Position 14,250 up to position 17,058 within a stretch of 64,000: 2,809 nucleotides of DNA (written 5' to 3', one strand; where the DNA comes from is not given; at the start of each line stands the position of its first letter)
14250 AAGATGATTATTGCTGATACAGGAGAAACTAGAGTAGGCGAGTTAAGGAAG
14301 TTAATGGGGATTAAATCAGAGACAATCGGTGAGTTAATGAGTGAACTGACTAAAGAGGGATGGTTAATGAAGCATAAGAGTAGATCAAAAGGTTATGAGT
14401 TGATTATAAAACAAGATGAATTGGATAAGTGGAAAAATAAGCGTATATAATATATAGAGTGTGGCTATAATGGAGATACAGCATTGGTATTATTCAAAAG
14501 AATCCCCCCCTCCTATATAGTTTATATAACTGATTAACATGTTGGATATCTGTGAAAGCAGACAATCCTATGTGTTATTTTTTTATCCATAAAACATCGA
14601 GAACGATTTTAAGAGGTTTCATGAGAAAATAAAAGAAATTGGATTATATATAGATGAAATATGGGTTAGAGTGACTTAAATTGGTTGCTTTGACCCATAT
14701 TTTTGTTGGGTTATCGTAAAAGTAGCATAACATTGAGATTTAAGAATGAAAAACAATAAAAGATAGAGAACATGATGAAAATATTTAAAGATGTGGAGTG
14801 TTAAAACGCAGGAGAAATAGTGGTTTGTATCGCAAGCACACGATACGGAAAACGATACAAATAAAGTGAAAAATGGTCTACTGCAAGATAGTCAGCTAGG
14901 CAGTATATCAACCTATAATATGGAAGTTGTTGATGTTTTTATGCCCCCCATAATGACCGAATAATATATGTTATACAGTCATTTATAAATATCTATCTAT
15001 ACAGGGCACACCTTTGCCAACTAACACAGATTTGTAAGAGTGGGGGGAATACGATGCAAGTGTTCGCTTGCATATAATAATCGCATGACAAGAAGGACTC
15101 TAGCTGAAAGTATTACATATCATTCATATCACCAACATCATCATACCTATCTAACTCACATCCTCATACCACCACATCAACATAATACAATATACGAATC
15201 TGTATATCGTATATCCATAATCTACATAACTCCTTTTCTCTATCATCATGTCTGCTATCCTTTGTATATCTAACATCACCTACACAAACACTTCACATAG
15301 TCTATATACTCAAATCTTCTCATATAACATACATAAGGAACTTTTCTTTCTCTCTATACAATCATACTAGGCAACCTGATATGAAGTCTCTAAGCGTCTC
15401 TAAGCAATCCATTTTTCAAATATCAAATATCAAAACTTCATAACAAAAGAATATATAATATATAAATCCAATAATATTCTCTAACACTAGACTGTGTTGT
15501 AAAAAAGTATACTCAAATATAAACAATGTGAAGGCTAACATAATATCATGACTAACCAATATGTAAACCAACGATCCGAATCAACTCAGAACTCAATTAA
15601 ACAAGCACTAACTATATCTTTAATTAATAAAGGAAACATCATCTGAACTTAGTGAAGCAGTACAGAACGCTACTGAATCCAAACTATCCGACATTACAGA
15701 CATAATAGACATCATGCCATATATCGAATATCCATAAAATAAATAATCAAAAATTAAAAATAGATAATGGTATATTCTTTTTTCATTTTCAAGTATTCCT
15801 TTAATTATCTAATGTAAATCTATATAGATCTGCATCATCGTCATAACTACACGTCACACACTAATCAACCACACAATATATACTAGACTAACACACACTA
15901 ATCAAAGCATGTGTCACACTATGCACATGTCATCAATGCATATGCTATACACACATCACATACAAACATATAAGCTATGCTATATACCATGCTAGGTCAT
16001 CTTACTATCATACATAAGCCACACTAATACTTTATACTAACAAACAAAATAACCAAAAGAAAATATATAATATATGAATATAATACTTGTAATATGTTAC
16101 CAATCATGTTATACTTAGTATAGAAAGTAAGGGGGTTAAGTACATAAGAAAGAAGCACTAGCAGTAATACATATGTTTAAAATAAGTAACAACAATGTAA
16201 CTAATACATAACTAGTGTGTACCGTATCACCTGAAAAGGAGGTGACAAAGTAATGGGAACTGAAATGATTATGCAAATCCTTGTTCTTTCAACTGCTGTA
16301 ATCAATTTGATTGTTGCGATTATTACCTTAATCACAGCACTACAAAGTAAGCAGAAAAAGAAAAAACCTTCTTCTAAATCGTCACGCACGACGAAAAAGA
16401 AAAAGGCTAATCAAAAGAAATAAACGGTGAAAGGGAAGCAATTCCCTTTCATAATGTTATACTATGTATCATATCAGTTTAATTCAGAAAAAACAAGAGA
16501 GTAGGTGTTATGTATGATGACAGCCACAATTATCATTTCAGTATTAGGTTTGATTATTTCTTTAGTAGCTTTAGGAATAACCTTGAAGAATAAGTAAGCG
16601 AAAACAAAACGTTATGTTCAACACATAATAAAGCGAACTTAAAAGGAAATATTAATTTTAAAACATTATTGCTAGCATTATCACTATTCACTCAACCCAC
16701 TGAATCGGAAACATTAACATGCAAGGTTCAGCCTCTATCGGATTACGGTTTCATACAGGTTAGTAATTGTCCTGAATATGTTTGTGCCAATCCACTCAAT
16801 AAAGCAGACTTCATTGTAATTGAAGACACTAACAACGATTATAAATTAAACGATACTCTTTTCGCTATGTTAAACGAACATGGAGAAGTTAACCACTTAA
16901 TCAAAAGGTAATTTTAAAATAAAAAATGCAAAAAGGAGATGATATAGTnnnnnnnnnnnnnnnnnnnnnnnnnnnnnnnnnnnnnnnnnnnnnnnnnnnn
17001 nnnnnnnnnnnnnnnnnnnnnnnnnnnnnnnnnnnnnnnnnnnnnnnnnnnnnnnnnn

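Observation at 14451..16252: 1.8 kb ORF-free region with extreme C>G strand skew inside an otherwise gap-free phage genome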

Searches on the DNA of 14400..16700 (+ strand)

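Call 5: search_dna_similar(query=window:14451-16252:+, collection=phages, mode=distant, max_rows=30)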
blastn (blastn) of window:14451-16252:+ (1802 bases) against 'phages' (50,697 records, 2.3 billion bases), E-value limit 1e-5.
No match.

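Call 7: search_dna_similar(query=window:14451-16252:+, collection=plasmids, mode=distant, max_rows=30)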
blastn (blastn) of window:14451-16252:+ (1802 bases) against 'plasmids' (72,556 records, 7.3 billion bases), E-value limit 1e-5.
No match.

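Call 109: search_rna_families(source=window, start=14400, end=16700, threshold=evalue, max_evalue=1)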
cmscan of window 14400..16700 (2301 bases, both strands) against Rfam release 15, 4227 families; matches with E-value up to 1: 4.
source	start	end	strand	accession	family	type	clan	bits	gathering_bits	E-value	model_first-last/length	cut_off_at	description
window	16355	16455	-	RF02892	SR6_antitoxin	Gene; antisense;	-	27.7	55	0.051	1-104/104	no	Bacillus SR6 antitoxin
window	16350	16468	-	RF01479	rli48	Gene; sRNA;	-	24.9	100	0.13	1-149/149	no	Listeria sRNA rli48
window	16232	16291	+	RF01209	snR76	Gene; snRNA; snoRNA; CD-box;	CL00071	23.3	55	0.064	1-101/101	no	Small nucleolar RNA snR76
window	16315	16354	+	RF02476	GlsR7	Gene; snRNA; snoRNA; CD-box;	-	19.4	75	0.29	1-59/59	no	Small nucleolar RNA GlsR7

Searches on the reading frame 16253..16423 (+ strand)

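Call 8: search_protein_families(library=pfam, proteins=[window:16253-16423:+], max_evalue=0.01)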
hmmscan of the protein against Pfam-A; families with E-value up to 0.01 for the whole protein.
window:16253-16423:+ (56 aa): 4 families
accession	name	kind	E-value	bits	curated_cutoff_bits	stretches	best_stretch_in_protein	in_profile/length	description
PF20193.3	DUF6556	-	0.00056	20.6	28.1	1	14-54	36-76/113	Family of unknown function (DUF6556)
PF25184.1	YxzE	-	0.0012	20.2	40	1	7-47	1-41/65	YxzE-like putative bacteriocin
PF15102.11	TMEM154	-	0.0027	18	30.3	1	4-49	62-107/153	TMEM154 protein family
PF10320.15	7TM_GPCR_Srsx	-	0.008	16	24.1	1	7-48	146-187/257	Serpentine type 7TM GPCR chemoreceptor Srsx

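Call 99: search_protein_families(library=phrogs, proteins=[window:16253-16420:+], max_evalue=0.01)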
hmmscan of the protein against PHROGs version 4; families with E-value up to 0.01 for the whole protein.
window:16253-16420:+ (56 aa): 1 family
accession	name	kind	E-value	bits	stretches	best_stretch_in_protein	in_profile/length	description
phrog_3399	-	unknown function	0.0045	18.6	1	18-41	19-44/48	-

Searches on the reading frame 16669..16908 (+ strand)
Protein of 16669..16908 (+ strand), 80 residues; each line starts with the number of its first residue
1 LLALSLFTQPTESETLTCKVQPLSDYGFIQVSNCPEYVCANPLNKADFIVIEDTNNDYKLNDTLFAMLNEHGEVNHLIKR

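Call 29: find_homologous_proteins(query=window:16669-16908:+, max_evalue=0.001)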
Query window:16669-16908:+ (80 aa): 1 proteins with E <= 0.001 among 1 candidates.
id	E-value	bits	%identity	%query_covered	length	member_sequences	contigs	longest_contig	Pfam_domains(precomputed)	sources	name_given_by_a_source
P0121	1.9e-47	176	100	100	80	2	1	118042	-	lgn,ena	-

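Call 30: find_encoding_contigs(protein=P0121, flank=3000, max_places=5)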
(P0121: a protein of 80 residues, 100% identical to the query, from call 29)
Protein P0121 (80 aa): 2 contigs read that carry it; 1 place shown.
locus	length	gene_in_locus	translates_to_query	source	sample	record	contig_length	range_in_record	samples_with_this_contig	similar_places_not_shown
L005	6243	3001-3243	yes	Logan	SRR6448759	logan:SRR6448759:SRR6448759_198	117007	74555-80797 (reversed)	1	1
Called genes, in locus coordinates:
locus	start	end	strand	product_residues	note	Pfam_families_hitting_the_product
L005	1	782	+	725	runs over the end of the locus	PF01935:DUF87 (faint), PF01580:FtsK_SpoIIIE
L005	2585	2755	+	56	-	-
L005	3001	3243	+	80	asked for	-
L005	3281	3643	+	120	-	-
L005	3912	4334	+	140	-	-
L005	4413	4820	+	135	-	-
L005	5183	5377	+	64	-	-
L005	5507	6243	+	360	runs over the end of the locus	PF00589:Phage_integrase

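Call 99: search_protein_families(library=phrogs, proteins=[window:16669-16908:+], max_evalue=0.01)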
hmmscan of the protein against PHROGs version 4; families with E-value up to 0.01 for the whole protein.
window:16669-16908:+ (80 aa): 0 families
